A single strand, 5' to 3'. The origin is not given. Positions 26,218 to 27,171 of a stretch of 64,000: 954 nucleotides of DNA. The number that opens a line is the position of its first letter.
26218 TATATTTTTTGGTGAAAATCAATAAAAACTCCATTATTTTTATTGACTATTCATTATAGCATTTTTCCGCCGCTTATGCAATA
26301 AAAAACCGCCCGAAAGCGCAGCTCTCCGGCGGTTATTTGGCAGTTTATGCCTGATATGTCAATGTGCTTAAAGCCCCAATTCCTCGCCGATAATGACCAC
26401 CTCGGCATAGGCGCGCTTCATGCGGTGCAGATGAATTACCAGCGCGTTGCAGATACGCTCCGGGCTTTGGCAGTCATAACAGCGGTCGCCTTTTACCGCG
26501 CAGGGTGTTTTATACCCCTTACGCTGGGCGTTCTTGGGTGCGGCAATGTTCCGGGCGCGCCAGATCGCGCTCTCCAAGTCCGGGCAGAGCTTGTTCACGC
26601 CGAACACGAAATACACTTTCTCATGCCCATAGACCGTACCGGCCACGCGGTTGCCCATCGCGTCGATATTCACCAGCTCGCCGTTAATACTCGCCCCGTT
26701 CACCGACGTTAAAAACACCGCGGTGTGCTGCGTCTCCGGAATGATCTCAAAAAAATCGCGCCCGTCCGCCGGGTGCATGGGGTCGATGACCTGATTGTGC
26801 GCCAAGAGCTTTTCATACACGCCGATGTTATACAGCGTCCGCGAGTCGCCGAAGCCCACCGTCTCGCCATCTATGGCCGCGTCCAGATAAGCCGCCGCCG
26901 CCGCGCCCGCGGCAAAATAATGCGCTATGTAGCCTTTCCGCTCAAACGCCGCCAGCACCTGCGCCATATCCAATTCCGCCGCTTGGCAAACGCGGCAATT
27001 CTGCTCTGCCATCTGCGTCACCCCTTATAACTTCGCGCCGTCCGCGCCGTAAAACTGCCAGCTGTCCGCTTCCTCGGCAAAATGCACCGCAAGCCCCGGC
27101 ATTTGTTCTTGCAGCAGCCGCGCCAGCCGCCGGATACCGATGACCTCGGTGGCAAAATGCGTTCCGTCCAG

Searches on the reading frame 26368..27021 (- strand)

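Call 48: search_protein_families(library=pfam, proteins=[window:26368-27021:-], max_evalue=0.001)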
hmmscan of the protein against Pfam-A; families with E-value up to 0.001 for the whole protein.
window:26368-27021:- (217 aa): 1 family
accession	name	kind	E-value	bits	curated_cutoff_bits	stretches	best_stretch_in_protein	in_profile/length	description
PF02589.21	LUD_dom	-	5.1e-26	92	22.6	1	20-197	2-174/189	LUD domain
